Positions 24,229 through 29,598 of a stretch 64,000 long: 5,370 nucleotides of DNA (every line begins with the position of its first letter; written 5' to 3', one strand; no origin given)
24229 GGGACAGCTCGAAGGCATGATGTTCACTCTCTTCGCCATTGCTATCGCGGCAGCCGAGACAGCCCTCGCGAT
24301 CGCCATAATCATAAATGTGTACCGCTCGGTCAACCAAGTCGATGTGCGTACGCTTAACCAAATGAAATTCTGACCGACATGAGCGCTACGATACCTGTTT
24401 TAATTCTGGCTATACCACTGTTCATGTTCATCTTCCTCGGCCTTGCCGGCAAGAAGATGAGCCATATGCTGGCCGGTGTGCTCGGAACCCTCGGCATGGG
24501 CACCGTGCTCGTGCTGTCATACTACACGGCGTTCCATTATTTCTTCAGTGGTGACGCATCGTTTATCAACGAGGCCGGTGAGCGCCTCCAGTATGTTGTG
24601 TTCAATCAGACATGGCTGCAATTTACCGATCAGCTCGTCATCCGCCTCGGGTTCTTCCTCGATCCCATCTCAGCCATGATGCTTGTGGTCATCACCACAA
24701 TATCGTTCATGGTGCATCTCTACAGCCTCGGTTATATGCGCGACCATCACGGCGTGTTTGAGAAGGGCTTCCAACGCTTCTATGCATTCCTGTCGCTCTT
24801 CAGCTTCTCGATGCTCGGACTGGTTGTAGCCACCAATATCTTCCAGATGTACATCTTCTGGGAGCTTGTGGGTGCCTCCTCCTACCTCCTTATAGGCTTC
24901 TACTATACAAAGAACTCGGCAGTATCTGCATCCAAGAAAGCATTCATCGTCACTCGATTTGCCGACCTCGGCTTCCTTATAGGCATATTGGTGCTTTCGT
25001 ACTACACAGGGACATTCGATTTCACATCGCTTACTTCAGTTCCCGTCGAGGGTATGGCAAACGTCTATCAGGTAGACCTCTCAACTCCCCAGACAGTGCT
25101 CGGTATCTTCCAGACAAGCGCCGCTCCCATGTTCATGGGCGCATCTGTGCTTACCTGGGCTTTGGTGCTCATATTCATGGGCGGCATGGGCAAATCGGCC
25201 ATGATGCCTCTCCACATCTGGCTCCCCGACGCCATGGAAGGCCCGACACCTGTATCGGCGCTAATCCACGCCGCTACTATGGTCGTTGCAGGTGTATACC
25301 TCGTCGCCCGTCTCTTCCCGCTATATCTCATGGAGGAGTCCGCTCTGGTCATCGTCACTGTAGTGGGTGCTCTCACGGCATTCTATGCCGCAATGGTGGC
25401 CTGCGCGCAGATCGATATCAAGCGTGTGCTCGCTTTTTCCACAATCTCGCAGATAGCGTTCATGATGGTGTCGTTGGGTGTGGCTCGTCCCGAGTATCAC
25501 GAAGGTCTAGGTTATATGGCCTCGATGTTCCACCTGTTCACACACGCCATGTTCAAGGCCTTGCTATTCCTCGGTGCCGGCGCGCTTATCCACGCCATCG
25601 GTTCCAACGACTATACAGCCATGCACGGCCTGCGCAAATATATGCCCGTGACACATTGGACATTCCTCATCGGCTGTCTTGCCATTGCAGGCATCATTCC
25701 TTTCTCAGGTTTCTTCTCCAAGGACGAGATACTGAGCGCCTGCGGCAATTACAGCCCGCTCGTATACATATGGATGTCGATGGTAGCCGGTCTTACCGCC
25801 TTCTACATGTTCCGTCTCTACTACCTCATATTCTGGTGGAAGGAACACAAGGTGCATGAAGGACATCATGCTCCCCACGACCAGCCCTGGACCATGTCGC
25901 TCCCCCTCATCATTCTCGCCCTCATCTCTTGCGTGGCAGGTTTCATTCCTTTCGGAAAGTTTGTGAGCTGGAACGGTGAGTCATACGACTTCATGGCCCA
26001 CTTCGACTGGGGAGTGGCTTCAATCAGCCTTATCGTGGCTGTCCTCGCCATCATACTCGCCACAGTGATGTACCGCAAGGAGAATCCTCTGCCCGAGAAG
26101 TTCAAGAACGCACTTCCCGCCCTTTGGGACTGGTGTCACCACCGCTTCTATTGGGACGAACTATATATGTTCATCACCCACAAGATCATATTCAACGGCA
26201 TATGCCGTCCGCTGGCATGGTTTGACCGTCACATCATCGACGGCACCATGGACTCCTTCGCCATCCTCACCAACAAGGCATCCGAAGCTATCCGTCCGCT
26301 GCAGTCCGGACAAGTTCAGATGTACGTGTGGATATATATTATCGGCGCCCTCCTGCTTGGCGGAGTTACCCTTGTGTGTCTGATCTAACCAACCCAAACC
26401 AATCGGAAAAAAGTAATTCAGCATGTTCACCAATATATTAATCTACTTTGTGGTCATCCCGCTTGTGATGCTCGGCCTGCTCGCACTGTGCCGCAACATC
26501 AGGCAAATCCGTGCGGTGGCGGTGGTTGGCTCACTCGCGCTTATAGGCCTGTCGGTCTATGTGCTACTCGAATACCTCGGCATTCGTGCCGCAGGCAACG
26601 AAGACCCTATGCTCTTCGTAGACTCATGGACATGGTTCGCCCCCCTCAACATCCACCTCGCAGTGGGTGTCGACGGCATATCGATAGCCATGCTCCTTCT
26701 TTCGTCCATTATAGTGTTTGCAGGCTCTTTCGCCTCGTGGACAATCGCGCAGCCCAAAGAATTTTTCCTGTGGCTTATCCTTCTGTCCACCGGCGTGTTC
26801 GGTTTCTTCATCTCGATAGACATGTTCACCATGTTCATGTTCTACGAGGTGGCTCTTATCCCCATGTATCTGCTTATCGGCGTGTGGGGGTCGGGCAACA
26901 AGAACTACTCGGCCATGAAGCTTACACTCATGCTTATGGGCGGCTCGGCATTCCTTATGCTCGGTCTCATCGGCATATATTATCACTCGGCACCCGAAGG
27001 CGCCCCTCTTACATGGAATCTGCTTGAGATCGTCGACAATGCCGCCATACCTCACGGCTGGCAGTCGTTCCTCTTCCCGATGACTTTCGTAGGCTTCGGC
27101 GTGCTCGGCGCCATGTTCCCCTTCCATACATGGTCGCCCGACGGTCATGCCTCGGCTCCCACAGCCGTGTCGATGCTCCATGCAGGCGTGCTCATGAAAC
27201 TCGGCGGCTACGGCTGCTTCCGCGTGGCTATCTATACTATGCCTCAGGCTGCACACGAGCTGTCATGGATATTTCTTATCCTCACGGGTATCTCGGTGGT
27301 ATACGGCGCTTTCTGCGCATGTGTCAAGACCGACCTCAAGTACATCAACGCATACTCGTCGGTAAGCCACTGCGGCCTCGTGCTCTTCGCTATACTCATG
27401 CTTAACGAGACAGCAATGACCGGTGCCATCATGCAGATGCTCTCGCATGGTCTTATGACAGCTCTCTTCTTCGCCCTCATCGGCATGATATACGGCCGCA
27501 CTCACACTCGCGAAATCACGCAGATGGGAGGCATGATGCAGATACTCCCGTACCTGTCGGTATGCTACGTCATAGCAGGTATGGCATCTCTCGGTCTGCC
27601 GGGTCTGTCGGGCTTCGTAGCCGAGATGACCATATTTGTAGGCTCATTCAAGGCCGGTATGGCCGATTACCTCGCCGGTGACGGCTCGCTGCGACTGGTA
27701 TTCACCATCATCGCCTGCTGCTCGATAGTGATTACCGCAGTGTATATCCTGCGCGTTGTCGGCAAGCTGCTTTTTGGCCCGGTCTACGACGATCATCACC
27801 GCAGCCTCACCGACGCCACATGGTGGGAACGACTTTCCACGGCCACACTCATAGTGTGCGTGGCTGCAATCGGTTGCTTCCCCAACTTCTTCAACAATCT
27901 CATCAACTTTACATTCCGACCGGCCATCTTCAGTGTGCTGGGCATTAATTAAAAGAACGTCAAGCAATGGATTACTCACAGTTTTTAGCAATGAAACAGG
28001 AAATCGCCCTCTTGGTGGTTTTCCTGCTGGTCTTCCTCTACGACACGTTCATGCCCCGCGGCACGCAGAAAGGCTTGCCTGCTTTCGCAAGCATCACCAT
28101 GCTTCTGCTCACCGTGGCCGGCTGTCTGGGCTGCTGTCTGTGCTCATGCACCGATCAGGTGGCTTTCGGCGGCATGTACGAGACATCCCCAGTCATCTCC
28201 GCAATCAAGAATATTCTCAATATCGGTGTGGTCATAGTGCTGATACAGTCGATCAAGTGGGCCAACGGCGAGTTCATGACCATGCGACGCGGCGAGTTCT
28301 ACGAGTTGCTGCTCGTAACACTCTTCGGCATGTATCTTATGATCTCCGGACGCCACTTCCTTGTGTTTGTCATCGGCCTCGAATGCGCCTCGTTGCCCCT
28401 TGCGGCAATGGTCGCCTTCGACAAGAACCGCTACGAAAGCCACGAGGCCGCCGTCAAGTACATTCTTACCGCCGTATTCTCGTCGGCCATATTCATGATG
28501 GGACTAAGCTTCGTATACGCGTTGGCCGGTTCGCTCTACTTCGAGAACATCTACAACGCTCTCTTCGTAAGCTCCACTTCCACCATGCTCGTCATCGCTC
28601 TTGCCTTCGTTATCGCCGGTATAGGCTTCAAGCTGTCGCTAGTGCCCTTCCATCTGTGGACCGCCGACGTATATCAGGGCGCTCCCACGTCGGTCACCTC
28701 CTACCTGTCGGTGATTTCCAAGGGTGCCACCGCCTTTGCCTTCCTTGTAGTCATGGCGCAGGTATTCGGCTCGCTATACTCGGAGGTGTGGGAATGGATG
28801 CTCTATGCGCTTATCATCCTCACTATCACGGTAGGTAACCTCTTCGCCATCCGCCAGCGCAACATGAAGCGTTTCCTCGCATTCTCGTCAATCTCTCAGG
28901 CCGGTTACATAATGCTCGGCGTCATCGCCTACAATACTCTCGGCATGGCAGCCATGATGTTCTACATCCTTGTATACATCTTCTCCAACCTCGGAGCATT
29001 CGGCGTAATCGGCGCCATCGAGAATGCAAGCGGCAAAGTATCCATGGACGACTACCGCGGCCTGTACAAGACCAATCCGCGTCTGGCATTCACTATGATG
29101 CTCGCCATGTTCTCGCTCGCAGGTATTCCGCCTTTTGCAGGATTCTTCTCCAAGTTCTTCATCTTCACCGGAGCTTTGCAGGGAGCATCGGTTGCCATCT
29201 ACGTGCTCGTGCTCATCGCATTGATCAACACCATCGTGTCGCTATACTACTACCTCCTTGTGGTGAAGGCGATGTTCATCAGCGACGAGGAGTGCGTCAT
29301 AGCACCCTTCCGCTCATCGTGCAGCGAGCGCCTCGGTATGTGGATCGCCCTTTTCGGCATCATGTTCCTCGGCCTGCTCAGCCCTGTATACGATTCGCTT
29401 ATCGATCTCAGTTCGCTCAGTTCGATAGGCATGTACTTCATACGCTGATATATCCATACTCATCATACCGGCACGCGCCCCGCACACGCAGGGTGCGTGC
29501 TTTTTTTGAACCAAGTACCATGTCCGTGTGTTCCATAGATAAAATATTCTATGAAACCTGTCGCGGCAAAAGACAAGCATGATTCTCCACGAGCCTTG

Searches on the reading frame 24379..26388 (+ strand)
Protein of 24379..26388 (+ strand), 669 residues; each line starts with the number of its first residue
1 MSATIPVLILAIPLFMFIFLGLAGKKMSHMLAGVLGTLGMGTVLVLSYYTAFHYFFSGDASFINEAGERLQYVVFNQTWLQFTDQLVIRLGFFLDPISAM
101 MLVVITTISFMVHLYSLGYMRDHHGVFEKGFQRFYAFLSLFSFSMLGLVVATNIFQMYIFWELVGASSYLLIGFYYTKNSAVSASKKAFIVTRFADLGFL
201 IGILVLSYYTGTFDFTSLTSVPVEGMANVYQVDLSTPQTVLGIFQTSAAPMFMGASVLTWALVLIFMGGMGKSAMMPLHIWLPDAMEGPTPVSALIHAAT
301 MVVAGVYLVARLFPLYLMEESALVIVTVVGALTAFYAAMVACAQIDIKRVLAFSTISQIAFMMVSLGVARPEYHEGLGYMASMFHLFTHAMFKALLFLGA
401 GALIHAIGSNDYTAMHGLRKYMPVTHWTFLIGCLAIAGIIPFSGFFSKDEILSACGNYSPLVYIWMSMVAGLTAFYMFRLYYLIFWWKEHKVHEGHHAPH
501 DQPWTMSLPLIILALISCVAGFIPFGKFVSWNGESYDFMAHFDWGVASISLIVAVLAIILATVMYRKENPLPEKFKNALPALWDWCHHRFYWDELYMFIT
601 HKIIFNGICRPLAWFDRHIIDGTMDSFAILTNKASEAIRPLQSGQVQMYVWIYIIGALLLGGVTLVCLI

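Call 4: search_protein_families(library=pfam, proteins=[window:24379-26388:+])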
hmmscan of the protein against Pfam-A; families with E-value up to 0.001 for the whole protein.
window:24379-26388:+ (669 aa): 3 families
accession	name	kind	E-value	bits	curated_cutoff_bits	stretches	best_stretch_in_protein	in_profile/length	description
PF00361.26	Proton_antipo_M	-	1.8e-72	244.4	21.5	1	151-470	1-290/294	NADH:quinone oxidoreductase/Mrp antiporter, TM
PF00662.26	Proton_antipo_N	-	1.9e-17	63.4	24.5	1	79-135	1-51/51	NADH-Ubiquinone oxidoreductase (complex I), chain 5 N-terminus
PF01010.25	Proton_antipo_C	-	0.00045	20.3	26.8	0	494-523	88-117/243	NADH-dehyrogenase subunit F, TMs, (complex I) C-terminus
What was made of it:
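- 24379..26388 (+): nuoL (669 aa). PF00662 + PF00361 (call 4)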

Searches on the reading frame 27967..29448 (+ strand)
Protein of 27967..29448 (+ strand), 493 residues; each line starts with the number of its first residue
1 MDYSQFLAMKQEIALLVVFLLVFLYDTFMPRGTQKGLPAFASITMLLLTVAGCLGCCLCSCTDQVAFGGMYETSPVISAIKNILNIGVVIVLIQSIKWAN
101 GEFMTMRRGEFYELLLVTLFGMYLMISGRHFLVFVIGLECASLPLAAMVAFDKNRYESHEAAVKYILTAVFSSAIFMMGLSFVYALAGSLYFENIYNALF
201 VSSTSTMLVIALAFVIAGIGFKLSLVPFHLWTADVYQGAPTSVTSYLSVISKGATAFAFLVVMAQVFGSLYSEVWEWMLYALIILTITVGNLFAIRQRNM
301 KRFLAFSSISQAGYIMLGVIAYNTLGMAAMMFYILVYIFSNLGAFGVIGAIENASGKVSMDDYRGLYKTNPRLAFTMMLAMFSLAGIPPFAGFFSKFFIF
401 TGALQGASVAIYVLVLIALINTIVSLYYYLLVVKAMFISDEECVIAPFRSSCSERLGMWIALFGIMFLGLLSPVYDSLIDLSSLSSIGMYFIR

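Call 4: search_protein_families(library=pfam, proteins=[window:27967-29448:+])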
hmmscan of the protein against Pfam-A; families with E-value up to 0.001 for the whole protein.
window:27967-29448:+ (493 aa): 1 family
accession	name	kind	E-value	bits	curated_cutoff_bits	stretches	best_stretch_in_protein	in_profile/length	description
PF00361.26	Proton_antipo_M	-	1.1e-64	218.9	21.5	1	130-417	3-289/294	NADH:quinone oxidoreductase/Mrp antiporter, TM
